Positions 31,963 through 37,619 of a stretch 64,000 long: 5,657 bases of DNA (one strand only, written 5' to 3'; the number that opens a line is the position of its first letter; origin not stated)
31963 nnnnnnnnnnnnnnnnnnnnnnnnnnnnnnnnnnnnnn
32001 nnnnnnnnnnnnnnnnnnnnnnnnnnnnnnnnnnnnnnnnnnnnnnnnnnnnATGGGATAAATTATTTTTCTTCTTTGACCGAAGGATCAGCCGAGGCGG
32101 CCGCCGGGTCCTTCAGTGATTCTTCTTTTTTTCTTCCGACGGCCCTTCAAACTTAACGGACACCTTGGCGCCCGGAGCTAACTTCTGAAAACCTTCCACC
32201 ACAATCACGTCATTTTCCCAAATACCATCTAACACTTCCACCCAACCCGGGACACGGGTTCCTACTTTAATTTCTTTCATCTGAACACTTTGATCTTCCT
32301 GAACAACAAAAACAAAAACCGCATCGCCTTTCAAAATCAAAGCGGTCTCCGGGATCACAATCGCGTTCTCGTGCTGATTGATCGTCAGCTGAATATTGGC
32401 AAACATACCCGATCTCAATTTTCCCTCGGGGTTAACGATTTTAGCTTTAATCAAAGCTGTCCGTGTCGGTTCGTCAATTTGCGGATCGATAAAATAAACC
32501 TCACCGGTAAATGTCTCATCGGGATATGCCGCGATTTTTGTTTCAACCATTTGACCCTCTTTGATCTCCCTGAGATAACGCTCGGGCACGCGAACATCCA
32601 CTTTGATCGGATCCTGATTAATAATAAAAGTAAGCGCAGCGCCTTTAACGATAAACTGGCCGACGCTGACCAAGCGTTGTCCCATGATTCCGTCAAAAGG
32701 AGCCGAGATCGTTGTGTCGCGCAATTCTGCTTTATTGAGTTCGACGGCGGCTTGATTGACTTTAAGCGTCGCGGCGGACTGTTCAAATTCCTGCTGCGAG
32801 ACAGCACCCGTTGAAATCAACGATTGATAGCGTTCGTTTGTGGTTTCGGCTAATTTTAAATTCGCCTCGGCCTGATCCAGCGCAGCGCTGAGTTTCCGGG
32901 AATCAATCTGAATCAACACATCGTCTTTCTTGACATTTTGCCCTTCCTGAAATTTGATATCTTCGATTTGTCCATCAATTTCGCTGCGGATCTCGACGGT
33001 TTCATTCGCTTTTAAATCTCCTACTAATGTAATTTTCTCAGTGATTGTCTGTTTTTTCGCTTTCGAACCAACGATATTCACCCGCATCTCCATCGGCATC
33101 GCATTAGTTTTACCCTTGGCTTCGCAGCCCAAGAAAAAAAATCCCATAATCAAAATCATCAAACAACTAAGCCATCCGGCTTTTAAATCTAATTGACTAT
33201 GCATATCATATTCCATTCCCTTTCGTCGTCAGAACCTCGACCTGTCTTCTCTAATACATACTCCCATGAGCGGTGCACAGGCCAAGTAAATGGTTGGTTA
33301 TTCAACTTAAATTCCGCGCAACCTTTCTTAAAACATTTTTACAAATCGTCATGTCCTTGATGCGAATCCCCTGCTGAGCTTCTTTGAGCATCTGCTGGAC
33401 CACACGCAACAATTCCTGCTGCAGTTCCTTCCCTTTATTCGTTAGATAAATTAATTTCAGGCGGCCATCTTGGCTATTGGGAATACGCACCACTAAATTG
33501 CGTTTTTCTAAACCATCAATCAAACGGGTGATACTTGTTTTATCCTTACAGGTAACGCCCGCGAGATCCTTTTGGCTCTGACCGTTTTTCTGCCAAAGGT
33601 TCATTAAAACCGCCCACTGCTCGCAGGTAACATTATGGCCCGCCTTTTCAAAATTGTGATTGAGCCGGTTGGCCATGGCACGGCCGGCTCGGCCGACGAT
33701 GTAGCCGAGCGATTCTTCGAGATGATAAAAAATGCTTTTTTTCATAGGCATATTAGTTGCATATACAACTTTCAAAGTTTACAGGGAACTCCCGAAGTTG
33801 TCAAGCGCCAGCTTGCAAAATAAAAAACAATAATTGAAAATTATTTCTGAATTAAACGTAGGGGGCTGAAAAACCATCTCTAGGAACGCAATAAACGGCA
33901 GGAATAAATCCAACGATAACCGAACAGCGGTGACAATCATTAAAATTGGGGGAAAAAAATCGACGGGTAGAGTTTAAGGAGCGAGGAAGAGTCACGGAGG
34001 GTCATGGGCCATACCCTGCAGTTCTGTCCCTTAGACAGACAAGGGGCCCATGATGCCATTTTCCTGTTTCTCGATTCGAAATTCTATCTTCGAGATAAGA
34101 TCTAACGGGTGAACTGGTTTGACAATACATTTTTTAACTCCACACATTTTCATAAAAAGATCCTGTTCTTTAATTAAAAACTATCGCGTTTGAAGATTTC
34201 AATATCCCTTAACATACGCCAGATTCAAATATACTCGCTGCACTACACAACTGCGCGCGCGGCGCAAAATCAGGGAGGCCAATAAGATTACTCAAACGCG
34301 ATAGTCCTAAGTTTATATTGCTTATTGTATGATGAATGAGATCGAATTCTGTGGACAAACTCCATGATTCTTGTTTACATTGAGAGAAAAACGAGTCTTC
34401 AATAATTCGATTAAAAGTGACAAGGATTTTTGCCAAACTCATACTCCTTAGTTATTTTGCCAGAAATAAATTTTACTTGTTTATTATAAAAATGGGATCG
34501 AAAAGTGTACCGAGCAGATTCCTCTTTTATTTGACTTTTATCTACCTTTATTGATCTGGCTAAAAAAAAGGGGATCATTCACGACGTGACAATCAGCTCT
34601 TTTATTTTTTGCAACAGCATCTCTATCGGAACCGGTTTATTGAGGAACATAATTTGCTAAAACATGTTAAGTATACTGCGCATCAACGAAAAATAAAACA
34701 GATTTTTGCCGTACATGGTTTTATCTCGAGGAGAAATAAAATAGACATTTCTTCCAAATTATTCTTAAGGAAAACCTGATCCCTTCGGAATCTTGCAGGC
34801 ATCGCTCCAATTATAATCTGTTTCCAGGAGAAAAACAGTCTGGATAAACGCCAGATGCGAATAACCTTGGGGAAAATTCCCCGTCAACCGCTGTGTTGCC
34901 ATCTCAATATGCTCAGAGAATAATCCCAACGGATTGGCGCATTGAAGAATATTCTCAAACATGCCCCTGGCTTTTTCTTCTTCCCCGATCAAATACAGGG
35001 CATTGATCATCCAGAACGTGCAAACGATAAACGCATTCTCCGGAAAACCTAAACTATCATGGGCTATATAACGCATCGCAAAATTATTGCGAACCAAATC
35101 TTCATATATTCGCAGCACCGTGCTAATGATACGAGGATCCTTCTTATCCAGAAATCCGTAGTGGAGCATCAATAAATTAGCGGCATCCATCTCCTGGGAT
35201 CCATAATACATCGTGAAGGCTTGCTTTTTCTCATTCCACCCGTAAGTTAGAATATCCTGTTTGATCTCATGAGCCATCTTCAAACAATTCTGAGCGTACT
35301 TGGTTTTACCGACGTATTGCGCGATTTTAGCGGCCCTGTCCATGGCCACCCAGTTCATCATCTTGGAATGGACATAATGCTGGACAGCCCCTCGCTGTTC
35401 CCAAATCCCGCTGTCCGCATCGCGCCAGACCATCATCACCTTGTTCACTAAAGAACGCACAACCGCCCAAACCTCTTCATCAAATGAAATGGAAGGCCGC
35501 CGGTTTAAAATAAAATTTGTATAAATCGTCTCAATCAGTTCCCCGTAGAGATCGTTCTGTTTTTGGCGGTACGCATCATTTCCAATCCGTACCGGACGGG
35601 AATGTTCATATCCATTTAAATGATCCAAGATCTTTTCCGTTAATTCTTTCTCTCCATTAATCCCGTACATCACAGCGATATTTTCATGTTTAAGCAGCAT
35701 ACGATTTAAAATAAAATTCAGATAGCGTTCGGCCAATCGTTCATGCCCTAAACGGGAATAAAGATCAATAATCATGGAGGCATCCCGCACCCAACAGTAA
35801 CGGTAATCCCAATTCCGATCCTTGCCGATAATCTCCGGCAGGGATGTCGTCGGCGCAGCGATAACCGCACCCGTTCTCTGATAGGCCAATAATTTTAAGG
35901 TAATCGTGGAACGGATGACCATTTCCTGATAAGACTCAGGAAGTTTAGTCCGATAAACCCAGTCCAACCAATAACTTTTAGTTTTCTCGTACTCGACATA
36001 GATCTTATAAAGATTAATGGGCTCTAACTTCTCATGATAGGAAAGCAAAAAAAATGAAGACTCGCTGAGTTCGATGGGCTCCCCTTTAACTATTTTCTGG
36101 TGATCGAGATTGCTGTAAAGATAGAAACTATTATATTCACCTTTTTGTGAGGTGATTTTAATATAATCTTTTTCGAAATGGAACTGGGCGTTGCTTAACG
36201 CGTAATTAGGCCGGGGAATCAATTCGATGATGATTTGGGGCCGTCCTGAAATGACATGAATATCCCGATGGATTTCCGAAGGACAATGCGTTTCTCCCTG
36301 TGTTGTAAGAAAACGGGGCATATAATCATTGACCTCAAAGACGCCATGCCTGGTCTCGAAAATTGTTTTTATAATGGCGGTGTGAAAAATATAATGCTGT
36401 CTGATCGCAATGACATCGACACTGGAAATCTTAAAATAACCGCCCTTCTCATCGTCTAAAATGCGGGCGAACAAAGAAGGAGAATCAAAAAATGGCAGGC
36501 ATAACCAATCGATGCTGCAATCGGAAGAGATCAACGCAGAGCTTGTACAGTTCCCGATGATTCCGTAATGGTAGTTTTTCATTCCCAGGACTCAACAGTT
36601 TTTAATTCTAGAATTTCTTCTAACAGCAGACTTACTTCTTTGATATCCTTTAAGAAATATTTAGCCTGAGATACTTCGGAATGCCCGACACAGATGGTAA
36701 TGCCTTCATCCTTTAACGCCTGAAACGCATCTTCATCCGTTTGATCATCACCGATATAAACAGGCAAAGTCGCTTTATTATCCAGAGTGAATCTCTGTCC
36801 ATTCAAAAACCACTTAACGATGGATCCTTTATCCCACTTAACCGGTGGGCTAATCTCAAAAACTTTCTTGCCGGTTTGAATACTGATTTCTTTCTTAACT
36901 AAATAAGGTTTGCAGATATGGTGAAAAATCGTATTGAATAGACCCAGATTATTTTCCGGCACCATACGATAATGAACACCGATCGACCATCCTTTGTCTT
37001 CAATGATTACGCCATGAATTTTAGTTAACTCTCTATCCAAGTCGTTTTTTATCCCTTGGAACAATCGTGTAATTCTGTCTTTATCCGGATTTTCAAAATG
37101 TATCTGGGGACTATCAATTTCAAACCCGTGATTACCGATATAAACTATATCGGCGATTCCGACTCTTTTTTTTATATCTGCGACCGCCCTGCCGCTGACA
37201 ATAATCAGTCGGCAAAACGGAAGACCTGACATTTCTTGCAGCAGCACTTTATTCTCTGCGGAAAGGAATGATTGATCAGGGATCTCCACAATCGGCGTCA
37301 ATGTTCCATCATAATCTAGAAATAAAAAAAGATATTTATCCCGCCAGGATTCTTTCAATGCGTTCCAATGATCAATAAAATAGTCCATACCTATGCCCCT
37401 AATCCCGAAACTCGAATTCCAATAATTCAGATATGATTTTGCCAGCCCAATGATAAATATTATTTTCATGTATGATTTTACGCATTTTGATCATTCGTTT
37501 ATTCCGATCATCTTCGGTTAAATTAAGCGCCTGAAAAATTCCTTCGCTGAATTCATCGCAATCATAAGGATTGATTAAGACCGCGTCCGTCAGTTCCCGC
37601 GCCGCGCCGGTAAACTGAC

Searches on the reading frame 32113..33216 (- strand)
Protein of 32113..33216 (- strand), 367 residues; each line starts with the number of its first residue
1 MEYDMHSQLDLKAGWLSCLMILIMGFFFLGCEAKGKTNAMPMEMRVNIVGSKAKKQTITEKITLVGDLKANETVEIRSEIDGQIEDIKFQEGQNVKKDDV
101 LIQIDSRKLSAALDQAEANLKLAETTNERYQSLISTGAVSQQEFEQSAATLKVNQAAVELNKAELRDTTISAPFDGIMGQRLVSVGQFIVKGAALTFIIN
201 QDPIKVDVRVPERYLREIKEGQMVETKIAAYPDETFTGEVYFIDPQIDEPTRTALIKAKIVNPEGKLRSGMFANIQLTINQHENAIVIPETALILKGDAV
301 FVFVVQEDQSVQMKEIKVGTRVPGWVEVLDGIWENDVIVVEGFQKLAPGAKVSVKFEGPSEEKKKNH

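Call 87: search_protein_families(library=pfam, proteins=[window:32113-33216:-], max_evalue=0.00001)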
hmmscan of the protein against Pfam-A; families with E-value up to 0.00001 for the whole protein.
window:32113-33216:- (367 aa): 3 families
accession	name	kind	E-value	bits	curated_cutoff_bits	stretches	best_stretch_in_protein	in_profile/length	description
PF16576.10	HlyD_D23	-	7e-35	120.7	30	1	58-273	2-214/214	Barrel-sandwich domain of CusB or HlyD membrane-fusion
PF13437.12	HlyD_3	-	5.2e-20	72.6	22.2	1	169-270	1-106/106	HlyD family secretion protein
PF13533.13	Biotin_lipoyl_2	-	7.3e-06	26.1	29.8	1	74-105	1-32/32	Biotin-lipoyl like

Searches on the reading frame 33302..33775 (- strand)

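Call 87: search_protein_families(library=pfam, proteins=[window:33302-33775:-], max_evalue=0.00001)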
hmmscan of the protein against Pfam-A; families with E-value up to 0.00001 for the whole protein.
window:33302-33775:- (157 aa): 3 families
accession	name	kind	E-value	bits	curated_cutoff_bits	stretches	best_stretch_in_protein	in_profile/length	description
PF01047.28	MarR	-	8.7e-14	51.6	24.6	1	50-105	2-57/59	MarR family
PF22381.2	Staph_reg_Sar_Rot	-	1.6e-09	38.2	27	1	45-122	8-85/85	Transcriptional regulator SarA/Rot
PF12802.13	MarR_2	-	1.1e-07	32.4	27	1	48-105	2-60/61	MarR family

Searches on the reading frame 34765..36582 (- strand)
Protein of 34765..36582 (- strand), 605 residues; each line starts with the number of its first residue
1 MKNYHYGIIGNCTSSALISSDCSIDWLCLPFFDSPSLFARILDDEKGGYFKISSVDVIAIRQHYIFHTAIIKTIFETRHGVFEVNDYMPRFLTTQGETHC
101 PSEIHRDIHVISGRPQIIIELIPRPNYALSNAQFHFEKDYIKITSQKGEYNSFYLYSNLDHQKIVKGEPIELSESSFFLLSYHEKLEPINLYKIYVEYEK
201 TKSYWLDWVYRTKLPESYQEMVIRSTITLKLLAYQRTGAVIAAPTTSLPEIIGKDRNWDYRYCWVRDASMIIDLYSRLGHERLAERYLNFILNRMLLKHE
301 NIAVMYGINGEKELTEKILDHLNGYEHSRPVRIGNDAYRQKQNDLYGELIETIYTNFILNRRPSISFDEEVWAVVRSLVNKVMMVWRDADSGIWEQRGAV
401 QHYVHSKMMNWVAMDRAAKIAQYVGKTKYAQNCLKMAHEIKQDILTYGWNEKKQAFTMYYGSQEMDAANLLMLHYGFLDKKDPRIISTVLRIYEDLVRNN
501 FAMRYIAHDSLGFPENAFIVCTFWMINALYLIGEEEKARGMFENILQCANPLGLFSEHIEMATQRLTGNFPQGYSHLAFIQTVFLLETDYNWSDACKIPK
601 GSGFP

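Call 87: search_protein_families(library=pfam, proteins=[window:34765-36582:-], max_evalue=0.00001)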
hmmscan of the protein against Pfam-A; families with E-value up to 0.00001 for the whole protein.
window:34765-36582:- (605 aa): 2 families
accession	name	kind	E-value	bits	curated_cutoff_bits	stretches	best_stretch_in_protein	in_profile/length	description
PF00723.27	Glyco_hydro_15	-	8.8e-62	209.8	22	1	217-582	2-425/427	Glycosyl hydrolases family 15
PF19291.4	TREH_N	-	4.8e-18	65.6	23.1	1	8-145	20-146/211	Trehalase-like, N-terminal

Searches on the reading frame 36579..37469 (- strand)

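Call 87: search_protein_families(library=pfam, proteins=[window:36579-37469:-], max_evalue=0.00001)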
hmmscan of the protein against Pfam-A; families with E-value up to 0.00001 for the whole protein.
window:36579-37469:- (296 aa): 1 family
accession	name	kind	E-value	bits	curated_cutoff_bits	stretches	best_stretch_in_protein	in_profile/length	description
PF02358.22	Trehalose_PPase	-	8.7e-42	143.3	27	1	50-275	1-233/235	Trehalose-phosphatase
